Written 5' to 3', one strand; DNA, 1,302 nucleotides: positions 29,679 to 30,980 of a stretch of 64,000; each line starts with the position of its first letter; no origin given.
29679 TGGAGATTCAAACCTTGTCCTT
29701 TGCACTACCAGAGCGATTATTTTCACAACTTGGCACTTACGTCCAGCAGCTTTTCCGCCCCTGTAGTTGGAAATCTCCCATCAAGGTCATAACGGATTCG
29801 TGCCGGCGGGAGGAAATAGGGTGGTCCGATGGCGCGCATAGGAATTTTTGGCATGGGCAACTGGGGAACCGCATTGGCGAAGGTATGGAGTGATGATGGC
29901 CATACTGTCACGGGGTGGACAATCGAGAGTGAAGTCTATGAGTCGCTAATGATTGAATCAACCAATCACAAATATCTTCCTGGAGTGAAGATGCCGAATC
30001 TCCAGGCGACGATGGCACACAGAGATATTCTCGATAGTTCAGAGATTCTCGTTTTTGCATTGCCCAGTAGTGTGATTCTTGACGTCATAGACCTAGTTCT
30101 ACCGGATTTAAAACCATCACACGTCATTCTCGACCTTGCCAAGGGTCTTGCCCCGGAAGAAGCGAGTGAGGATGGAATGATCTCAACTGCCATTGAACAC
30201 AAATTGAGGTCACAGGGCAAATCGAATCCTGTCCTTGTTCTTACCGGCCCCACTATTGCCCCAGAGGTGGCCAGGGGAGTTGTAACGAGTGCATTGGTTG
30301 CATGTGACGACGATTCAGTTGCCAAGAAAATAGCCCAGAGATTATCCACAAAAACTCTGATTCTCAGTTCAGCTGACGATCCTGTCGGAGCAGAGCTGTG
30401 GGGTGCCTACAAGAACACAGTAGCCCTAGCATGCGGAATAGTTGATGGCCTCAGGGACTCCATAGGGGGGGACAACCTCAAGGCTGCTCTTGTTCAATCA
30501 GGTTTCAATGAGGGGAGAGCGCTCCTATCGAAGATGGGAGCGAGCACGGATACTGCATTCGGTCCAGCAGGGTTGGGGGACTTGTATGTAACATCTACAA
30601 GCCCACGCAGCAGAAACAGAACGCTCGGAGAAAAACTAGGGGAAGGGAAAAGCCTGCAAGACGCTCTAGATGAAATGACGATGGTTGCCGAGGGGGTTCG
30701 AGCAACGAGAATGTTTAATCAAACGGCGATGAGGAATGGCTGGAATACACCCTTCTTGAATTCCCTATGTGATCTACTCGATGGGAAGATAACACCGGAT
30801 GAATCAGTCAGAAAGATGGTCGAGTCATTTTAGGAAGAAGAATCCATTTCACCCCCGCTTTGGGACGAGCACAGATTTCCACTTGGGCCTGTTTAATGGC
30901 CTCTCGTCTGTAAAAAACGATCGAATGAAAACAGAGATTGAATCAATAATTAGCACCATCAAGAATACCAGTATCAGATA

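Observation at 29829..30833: Bacterial-type glycerol-3-phosphate dehydrogenase (gpsA) in an otherwise archaeal gene set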

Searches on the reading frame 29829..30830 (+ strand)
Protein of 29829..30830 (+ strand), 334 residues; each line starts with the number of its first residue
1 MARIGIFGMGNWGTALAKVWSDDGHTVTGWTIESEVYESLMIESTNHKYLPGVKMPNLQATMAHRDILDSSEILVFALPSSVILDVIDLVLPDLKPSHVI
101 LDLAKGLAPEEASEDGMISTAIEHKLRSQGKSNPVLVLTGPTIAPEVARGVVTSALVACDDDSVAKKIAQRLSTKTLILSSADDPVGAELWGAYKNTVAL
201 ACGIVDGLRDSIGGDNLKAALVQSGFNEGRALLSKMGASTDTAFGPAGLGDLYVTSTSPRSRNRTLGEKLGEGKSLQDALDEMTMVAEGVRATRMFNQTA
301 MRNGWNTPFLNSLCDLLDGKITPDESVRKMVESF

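Call 5: search_protein_families(library=ncbifam, proteins=[window:29829-30830:+], max_evalue=0.01)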
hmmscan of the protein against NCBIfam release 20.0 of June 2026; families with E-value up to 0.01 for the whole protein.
window:29829-30830:+ (334 aa): 17 families
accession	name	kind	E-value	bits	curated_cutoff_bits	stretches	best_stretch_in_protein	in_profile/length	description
NF000942.0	PRK00094.1-4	subfamily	8.6e-82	275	257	1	1-331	2-325/334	NAD(P)H-dependent glycerol-3-phosphate dehydrogenase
NF000941.0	PRK00094.1-3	equivalog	4.2e-69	233.3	423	1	1-331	1-325/336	NAD(P)H-dependent glycerol-3-phosphate dehydrogenase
NF000940.0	PRK00094.1-2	subfamily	4.2e-66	223.7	202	1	3-332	2-322/330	NAD(P)H-dependent glycerol-3-phosphate dehydrogenase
NF011211.0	PRK14618.1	equivalog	1.4e-60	205.2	489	1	3-331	6-321/328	NAD(P)H-dependent glycerol-3-phosphate dehydrogenase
NF009098.0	PRK12439.1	equivalog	2e-55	188.5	436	1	3-331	9-328/341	NAD(P)H-dependent glycerol-3-phosphate dehydrogenase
NF011212.0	PRK14619.1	equivalog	2.9e-55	187.6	377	2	60-332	38-301/309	NAD(P)H-dependent glycerol-3-phosphate dehydrogenase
NF000946.0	PRK00094.2-4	equivalog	1.2e-53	182.2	455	1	3-319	6-313/342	NAD(P)H-dependent glycerol-3-phosphate dehydrogenase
NF000939.0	PRK00094.1-1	equivalog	5.3e-51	173.7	473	1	2-318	6-315/339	NAD(P)H-dependent glycerol-3-phosphate dehydrogenase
NF011213.0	PRK14620.1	equivalog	7.3e-46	156.8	478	1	3-331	2-325/326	NAD(P)H-dependent glycerol-3-phosphate dehydrogenase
TIGR03376.1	glycerol3P_DH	equivalog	4.8e-43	147.6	285.5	1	3-309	1-321/342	glycerol-3-phosphate dehydrogenase (NAD(+))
NF000947.0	PRK00094.2-5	equivalog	3.9e-39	135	251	1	3-316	6-313/323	NAD(P)H-dependent glycerol-3-phosphate dehydrogenase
NF000945.0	PRK00094.2-3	equivalog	6.8e-39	134.5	491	1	3-275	2-280/352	NAD(P)H-dependent glycerol-3-phosphate dehydrogenase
NF000943.0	PRK00094.2-1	equivalog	2.2e-38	132.5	400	1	3-332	2-294/296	NAD(P)H-dependent glycerol-3-phosphate dehydrogenase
NF000944.0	PRK00094.2-2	equivalog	1.7e-37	129.1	603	1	3-316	22-325/371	NAD(P)H-dependent glycerol-3-phosphate dehydrogenase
NF005087.0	PRK06522.1-1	equivalog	1.5e-06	27.5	351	1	3-112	2-105/296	2-dehydropantoate 2-reductase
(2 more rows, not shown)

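Call 7: search_protein_families(library=pfam, proteins=[window:29829-30830:+], max_evalue=0.001)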
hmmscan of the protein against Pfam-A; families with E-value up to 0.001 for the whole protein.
window:29829-30830:+ (334 aa): 5 families
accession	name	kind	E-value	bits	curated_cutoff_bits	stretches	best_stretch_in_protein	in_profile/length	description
PF07479.19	NAD_Gly3P_dh_C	-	1.3e-39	136.1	25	1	184-327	1-141/142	NAD-dependent glycerol-3-phosphate dehydrogenase C-terminus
PF01210.29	NAD_Gly3P_dh_N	-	6.5e-35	120.9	23.1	1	4-164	2-157/158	NAD-dependent glycerol-3-phosphate dehydrogenase N-terminus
PF20618.3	GPD_NAD_C_bact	-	7.3e-17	62.1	27.6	1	247-312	1-65/66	Bacterial GPD, NAD-dependent C-terminal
PF03807.23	F420_oxidored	-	5.7e-06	27.3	21.6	1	3-105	1-93/94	NADP oxidoreductase coenzyme F420-dependent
PF03446.21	NAD_binding_2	-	9.5e-05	22.9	21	1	3-104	1-93/161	NAD binding domain of 6-phosphogluconate dehydrogenase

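Call 10: find_homologous_proteins(query=window:29829-30830:+)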
Query window:29829-30830:+ (334 aa): 5203 proteins with E <= 0.001 among 8000 candidates; the best 120 are listed.
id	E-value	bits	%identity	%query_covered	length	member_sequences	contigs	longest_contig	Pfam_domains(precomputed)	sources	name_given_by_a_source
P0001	4.7e-215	731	99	100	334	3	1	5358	PF20618.4,PF07479.20,PF01210.30,PF03807.24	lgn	-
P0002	1.1e-214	730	99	100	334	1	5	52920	PF20618.4,PF07479.20,PF01210.30,PF03807.24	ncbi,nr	ncbi:MAG: NAD(P)H-dependent glycerol-3-phosphate dehydrogenase [Euryarchaeota archaeon]|nr:NAD(P)H-d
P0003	2.1e-214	729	99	100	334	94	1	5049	PF20618.4,PF07479.20,PF01210.30,PF03807.24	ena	-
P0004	3.1e-214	728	99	100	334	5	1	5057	PF20618.4,PF07479.20,PF01210.30,PF03807.24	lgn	-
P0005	3.5e-214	728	99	100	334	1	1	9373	PF20618.4,PF07479.20,PF01210.30,PF03807.24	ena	-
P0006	5.6e-212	721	98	100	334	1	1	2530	PF20618.4,PF07479.20,PF01210.30,PF03807.24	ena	-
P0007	7.1e-212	721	98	100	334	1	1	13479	PF20618.4,PF07479.20,PF01210.30,PF03807.24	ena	-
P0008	1.1e-211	720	98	100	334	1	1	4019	PF20618.4,PF07479.20,PF01210.30,PF03807.24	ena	-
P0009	2.2e-192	657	89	100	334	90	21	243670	PF20618.4,PF07479.20,PF01210.30,PF03807.24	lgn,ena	-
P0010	5.3e-192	655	89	100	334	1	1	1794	PF20618.4,PF07479.20,PF01210.30,PF03807.24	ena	-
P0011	5.6e-185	632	84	100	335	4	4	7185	PF20618.4,PF07479.20,PF01210.30,PF03807.24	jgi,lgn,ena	-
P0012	1.7e-184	631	85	100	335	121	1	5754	PF20618.4,PF07479.20,PF01210.30,PF03807.24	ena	-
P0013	1.3e-182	625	84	100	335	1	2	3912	PF20618.4,PF07479.20,PF01210.30,PF03807.24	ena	-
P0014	2.9e-181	620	84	100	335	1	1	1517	PF20618.4,PF07479.20,PF01210.30,PF03807.24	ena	-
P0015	3.1e-181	620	84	100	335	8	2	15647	PF20618.4,PF07479.20,PF01210.30,PF03807.24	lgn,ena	-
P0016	7.0e-156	537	84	88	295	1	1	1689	PF20618.4,PF07479.20,PF01210.30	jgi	jgi:glycerol-3-phosphate dehydrogenase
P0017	7.1e-156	537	84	88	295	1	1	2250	PF20618.4,PF07479.20,PF01210.30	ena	-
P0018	5.1e-154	531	83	88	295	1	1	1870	PF20618.4,PF07479.20,PF01210.30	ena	-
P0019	1.7e-153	529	83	88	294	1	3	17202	PF20618.4,PF07479.20,PF01210.30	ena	-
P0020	4.2e-148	511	70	100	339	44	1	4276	PF20618.4,PF07479.20,PF03446.22,PF01210.30,PF03807.24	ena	-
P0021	1.9e-146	506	69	100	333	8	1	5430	PF20618.4,PF07479.20,PF03446.22,PF01210.30,PF03807.24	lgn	-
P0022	3.5e-146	505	69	100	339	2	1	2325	PF20618.4,PF07479.20,PF03446.22,PF01210.30,PF03807.24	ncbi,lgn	-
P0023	1.2e-145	503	69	100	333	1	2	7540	PF20618.4,PF07479.20,PF03446.22,PF01210.30,PF03807.24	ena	-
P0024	1.5e-145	503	71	100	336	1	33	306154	PF20618.4,PF07479.20,PF03446.22,PF01210.30,PF03807.24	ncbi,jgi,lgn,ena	jgi:glycerol-3-phosphate dehydrogenase (NAD(P)+)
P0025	1.7e-145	503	70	100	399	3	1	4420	PF20618.4,PF07479.20,PF03446.22,PF01210.30,PF03807.24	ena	-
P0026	2.1e-145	502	70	100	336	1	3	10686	PF20618.4,PF07479.20,PF03446.22,PF01210.30,PF03807.24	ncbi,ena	-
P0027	7.3e-145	501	69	100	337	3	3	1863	PF20618.4,PF07479.20,PF03446.22,PF01210.30,PF03807.24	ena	-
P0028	9.2e-145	500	68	99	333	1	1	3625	PF20618.4,PF07479.20,PF03446.22,PF01210.30,PF03807.24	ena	-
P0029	1.0e-144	500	69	100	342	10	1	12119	PF20618.4,PF07479.20,PF03446.22,PF01210.30,PF03807.24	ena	-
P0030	1.1e-144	500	70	100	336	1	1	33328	PF20618.4,PF07479.20,PF03446.22,PF01210.30,PF03807.24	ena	-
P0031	1.1e-144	500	70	100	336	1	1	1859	PF20618.4,PF07479.20,PF03446.22,PF01210.30,PF03807.24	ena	-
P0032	1.4e-144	500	67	100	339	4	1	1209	PF20618.4,PF07479.20,PF03446.22,PF01210.30,PF03807.24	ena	-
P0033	1.5e-144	500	68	100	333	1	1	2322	PF20618.4,PF07479.20,PF03446.22,PF01210.30,PF03807.24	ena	-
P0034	3.7e-144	498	70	100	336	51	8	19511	PF20618.4,PF07479.20,PF03446.22,PF01210.30,PF03807.24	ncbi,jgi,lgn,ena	-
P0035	6.2e-144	498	68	100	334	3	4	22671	PF20618.4,PF07479.20,PF03446.22,PF01210.30,PF03807.24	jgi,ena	-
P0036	9.5e-144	497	69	100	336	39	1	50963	PF20618.4,PF07479.20,PF03446.22,PF01210.30,PF03807.24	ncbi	-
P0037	2.3e-143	496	68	100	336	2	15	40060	PF20618.4,PF07479.20,PF03446.22,PF01210.30,PF03807.24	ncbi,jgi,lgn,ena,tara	tara:strand:+ start:281 stop:1291 length:1011 start_codon:yes stop_codon:yes gene_type:complete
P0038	2.7e-143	495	68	100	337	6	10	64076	PF20618.4,PF07479.20,PF03446.22,PF01210.30,PF03807.24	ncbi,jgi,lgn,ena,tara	tara:strand:+ start:92 stop:1105 length:1014 start_codon:yes stop_codon:yes gene_type:complete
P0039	3.6e-143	495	70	100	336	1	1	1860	PF20618.4,PF07479.20,PF03446.22,PF01210.30,PF03807.24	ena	-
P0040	4.7e-143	495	69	100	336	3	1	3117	PF20618.4,PF07479.20,PF03446.22,PF01210.30,PF03807.24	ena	-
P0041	4.9e-143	495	67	99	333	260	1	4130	PF20618.4,PF07479.20,PF03446.22,PF01210.30,PF03807.24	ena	-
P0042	5.8e-143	494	66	100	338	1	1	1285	PF20618.4,PF07479.20,PF03446.22,PF01210.30,PF03807.24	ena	-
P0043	1.0e-142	494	69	100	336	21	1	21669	PF20618.4,PF07479.20,PF03446.22,PF01210.30,PF03807.24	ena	-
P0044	1.3e-142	493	68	100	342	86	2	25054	PF20618.4,PF07479.20,PF03446.22,PF01210.30,PF03807.24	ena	-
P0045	2.0e-142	493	69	100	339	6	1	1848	PF20618.4,PF07479.20,PF03446.22,PF01210.30,PF03807.24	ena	-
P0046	2.0e-142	493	68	100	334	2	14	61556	PF20618.4,PF07479.20,PF03446.22,PF01210.30,PF03807.24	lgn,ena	-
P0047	2.4e-142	492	68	100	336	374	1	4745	PF20618.4,PF07479.20,PF03446.22,PF01210.30,PF03807.24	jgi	-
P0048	2.6e-142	492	69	99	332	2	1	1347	PF20618.4,PF07479.20,PF03446.22,PF01210.30,PF03807.24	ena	-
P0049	3.5e-142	492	69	100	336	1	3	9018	PF20618.4,PF07479.20,PF03446.22,PF01210.30,PF03807.24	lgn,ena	-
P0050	4.7e-142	491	69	100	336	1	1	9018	PF20618.4,PF07479.20,PF03446.22,PF01210.30,PF03807.24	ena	-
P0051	8.7e-142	490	69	100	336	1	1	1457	PF20618.4,PF07479.20,PF03446.22,PF01210.30,PF03807.24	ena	-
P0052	1.1e-141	490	67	100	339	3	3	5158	PF20618.4,PF07479.20,PF03446.22,PF01210.30,PF03807.24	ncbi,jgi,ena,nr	ncbi:MAG: hypothetical protein CMA88_03665 [Euryarchaeota archaeon]|nr:hypothetical protein [Euryarc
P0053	1.3e-141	490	67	99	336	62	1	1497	PF20618.4,PF07479.20,PF03446.22,PF01210.30,PF03807.24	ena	-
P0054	1.5e-141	490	66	100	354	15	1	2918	PF20618.4,PF07479.20,PF03446.22,PF01210.30,PF03807.24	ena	-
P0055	1.8e-141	489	67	99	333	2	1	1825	PF20618.4,PF07479.20,PF03446.22,PF01210.30,PF03807.24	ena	-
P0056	2.0e-141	489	68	99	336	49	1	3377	PF20618.4,PF07479.20,PF03446.22,PF01210.30,PF03807.24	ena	-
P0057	2.2e-141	489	69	100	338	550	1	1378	PF20618.4,PF07479.20,PF03446.22,PF01210.30,PF03807.24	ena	-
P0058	2.6e-141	489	67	100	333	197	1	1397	PF20618.4,PF07479.20,PF03446.22,PF01210.30,PF03807.24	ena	-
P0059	2.9e-141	489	66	100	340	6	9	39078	PF20618.4,PF07479.20,PF03446.22,PF01210.30,PF03807.24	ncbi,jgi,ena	jgi:glycerol-3-phosphate dehydrogenase (NAD(P)+)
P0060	3.0e-141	489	67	100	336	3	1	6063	PF20618.4,PF10727.16,PF07479.20,PF03446.22,PF01210.30,PF03807.24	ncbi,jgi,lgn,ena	-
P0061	3.5e-141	488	69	100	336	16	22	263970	PF20618.4,PF07479.20,PF03446.22,PF01210.30,PF03807.24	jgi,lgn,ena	-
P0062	5.6e-141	488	66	100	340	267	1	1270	PF20618.4,PF07479.20,PF03446.22,PF01210.30,PF03807.24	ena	-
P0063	5.9e-141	488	69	100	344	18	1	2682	PF20618.4,PF07479.20,PF03446.22,PF01210.30,PF03807.24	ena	-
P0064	6.4e-141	488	66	100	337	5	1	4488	PF20618.4,PF07479.20,PF03446.22,PF01210.30,PF03807.24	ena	-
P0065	8.5e-141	487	66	100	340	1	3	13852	PF20618.4,PF07479.20,PF03446.22,PF01210.30,PF03807.24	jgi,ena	-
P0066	9.0e-141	487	68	100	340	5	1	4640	PF20618.4,PF07479.20,PF03446.22,PF01210.30,PF03807.24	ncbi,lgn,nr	ncbi:MAG: NAD(P)H-dependent glycerol-3-phosphate dehydrogenase [Candidatus Thermoplasmatota archaeon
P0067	9.2e-141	487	68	100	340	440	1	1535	PF20618.4,PF10727.16,PF07479.20,PF03446.22,PF01210.30,PF03807.24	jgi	-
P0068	9.3e-141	487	66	100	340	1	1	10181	PF20618.4,PF07479.20,PF03446.22,PF01210.30,PF03807.24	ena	-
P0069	1.4e-140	486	68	100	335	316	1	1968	PF20618.4,PF07479.20,PF03446.22,PF01210.30,PF03807.24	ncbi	-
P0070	2.1e-140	486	66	100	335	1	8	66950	PF20618.4,PF10727.16,PF07479.20,PF03446.22,PF01210.30,PF03807.24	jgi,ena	-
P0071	2.3e-140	486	67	100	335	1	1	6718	PF20618.4,PF07479.20,PF03446.22,PF01210.30,PF03807.24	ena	-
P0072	2.5e-140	486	67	100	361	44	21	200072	PF20618.4,PF07479.20,PF03446.22,PF01210.30,PF03807.24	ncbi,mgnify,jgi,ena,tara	mgnify:FL=1|jgi:glycerol-3-phosphate dehydrogenase (NAD(P)+)|tara:strand:+ start:68 stop:1153 length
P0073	2.8e-140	486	65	100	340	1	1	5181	PF20618.4,PF07479.20,PF03446.22,PF01210.30,PF03807.24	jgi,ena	-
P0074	2.8e-140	486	66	100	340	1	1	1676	PF20618.4,PF07479.20,PF03446.22,PF01210.30,PF03807.24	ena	-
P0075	2.8e-140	486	65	100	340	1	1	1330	PF20618.4,PF07479.20,PF03446.22,PF01210.30,PF03807.24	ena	-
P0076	2.9e-140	485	67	100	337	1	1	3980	PF20618.4,PF07479.20,PF03446.22,PF01210.30,PF03807.24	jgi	jgi:glycerol-3-phosphate dehydrogenase (NAD(P)+)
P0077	3.1e-140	485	67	100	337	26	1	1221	PF20618.4,PF07479.20,PF03446.22,PF01210.30,PF03807.24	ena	-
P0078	3.3e-140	485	68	100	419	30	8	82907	PF20618.4,PF07479.20,PF03446.22,PF01210.30,PF03807.24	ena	-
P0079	3.4e-140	485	68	100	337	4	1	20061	PF20618.4,PF07479.20,PF03446.22,PF01210.30,PF03807.24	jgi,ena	-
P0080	3.5e-140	485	67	100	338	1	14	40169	PF20618.4,PF07479.20,PF03446.22,PF01210.30,PF03807.24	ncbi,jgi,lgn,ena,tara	tara:strand:+ start:288 stop:1304 length:1017 start_codon:yes stop_codon:yes gene_type:complete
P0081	4.1e-140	485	65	100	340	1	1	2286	PF20618.4,PF07479.20,PF03446.22,PF01210.30,PF03807.24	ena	-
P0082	4.5e-140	485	66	100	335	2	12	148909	PF20618.4,PF07479.20,PF03446.22,PF01210.30,PF03807.24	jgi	jgi:glycerol-3-phosphate dehydrogenase (NAD(P)+)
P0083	4.6e-140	485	66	100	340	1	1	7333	PF20618.4,PF07479.20,PF03446.22,PF01210.30,PF03807.24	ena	-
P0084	5.4e-140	485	66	100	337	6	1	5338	PF20618.4,PF07479.20,PF03446.22,PF01210.30,PF03807.24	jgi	-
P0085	5.7e-140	484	67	100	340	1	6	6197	PF20618.4,PF10727.16,PF07479.20,PF03446.22,PF01210.30,PF03807.24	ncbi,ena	-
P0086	6.5e-140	484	66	100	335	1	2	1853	PF20618.4,PF07479.20,PF03446.22,PF01210.30,PF03807.24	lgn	-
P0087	6.5e-140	484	66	99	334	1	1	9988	PF20618.4,PF07479.20,PF03446.22,PF01210.30,PF03807.24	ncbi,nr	ncbi:MAG TPA: NAD(P)H-dependent glycerol-3-phosphate dehydrogenase, partial [Candidatus Poseidoniale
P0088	9.0e-140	484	66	100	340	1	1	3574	PF20618.4,PF07479.20,PF03446.22,PF01210.30,PF03807.24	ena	-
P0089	9.5e-140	484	67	100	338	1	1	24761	PF20618.4,PF10727.16,PF07479.20,PF03446.22,PF01210.30,PF03807.24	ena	-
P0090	1.0e-139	484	66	100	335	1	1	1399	PF20618.4,PF10727.16,PF07479.20,PF03446.22,PF01210.30,PF03807.24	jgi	jgi:glycerol-3-phosphate dehydrogenase (NAD(P)+)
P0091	1.1e-139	484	66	100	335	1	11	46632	PF20618.4,PF07479.20,PF03446.22,PF01210.30,PF03807.24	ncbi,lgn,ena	-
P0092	1.1e-139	483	66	100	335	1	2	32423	PF20618.4,PF07479.20,PF03446.22,PF01210.30,PF03807.24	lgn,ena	-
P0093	1.3e-139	483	67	100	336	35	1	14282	PF20618.4,PF07479.20,PF03446.22,PF01210.30,PF03807.24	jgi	jgi:glycerol-3-phosphate dehydrogenase (NAD(P)+)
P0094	1.4e-139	483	66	100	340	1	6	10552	PF20618.4,PF07479.20,PF03446.22,PF01210.30,PF03807.24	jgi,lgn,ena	jgi:glycerol-3-phosphate dehydrogenase (NAD(P)+)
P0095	1.4e-139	483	66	100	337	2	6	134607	PF20618.4,PF07479.20,PF03446.22,PF01210.30,PF03807.24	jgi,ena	-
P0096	1.5e-139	483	67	100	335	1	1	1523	PF20618.4,PF07479.20,PF03446.22,PF01210.30,PF03807.24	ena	-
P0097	1.5e-139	483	67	100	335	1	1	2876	PF20618.4,PF07479.20,PF03446.22,PF01210.30,PF03807.24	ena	-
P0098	1.8e-139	483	66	100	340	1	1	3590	PF20618.4,PF07479.20,PF03446.22,PF01210.30,PF03807.24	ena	-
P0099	1.8e-139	483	67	100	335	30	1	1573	PF20618.4,PF07479.20,PF03446.22,PF01210.30,PF03807.24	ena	-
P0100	1.9e-139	483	66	100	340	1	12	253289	PF20618.4,PF07479.20,PF03446.22,PF01210.30,PF03807.24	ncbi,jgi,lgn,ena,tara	jgi:glycerol-3-phosphate dehydrogenase (NAD(P)+)|tara:strand:+ start:280 stop:1302 length:1023 start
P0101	2.1e-139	483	67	100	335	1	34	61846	PF20618.4,PF07479.20,PF03446.22,PF01210.30,PF03807.24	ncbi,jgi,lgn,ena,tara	jgi:glycerol-3-phosphate dehydrogenase (NAD(P)+)|tara:strand:+ start:598 stop:1605 length:1008 start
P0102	2.1e-139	483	65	100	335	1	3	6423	PF20618.4,PF07479.20,PF03446.22,PF01210.30,PF03807.24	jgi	jgi:glycerol-3-phosphate dehydrogenase (NAD(P)+)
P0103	2.7e-139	482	67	100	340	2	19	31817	PF20618.4,PF10727.16,PF07479.20,PF03446.22,PF01210.30,PF03807.24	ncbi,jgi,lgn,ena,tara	tara:strand:- start:3230 stop:4252 length:1023 start_codon:yes stop_codon:yes gene_type:complete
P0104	3.0e-139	482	67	100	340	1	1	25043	PF20618.4,PF10727.16,PF07479.20,PF03446.22,PF01210.30,PF03807.24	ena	-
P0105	3.0e-139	482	68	100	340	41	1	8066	PF20618.4,PF07479.20,PF03446.22,PF01210.30,PF03807.24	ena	-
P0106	3.3e-139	482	65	100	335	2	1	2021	PF20618.4,PF07479.20,PF03446.22,PF01210.30,PF03807.24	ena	-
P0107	3.6e-139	482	67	100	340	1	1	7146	PF20618.4,PF10727.16,PF07479.20,PF03446.22,PF01210.30,PF03807.24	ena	-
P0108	3.7e-139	482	65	100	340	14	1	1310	PF20618.4,PF07479.20,PF03446.22,PF01210.30,PF03807.24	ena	-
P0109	3.7e-139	482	65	100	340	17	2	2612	PF20618.4,PF07479.20,PF03446.22,PF01210.30,PF03807.24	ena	-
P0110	4.8e-139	481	65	100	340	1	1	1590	PF20618.4,PF07479.20,PF03446.22,PF01210.30,PF03807.24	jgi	-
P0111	6.7e-139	481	67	100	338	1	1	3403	PF20618.4,PF07479.20,PF03446.22,PF01210.30,PF03807.24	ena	-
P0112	6.9e-139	481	66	100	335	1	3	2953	PF20618.4,PF10727.16,PF07479.20,PF03446.22,PF01210.30,PF03807.24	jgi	jgi:glycerol-3-phosphate dehydrogenase (NAD(P)+)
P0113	7.0e-139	481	66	100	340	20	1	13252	PF20618.4,PF07479.20,PF03446.22,PF01210.30,PF03807.24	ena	-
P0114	7.7e-139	481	66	100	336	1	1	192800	PF20618.4,PF10727.16,PF07479.20,PF03446.22,PF01210.30,PF03807.24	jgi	jgi:glycerol-3-phosphate dehydrogenase (NAD(P)+)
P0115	7.7e-139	481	65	100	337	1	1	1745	PF20618.4,PF07479.20,PF03446.22,PF01210.30,PF03807.24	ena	-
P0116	1.0e-138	480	66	100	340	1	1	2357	PF20618.4,PF10727.16,PF07479.20,PF03446.22,PF01210.30,PF03807.24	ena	-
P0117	1.1e-138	480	65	100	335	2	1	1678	PF20618.4,PF07479.20,PF03446.22,PF01210.30,PF03807.24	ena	-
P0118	1.2e-138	480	64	100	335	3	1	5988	PF20618.4,PF10727.16,PF07479.20,PF03446.22,PF01210.30,PF03807.24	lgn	-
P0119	1.3e-138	480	65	100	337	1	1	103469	PF20618.4,PF07479.20,PF03446.22,PF01210.30,PF03807.24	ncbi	-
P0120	1.3e-138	480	66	99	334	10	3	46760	PF20618.4,PF07479.20,PF03446.22,PF01210.30,PF03807.24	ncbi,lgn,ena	-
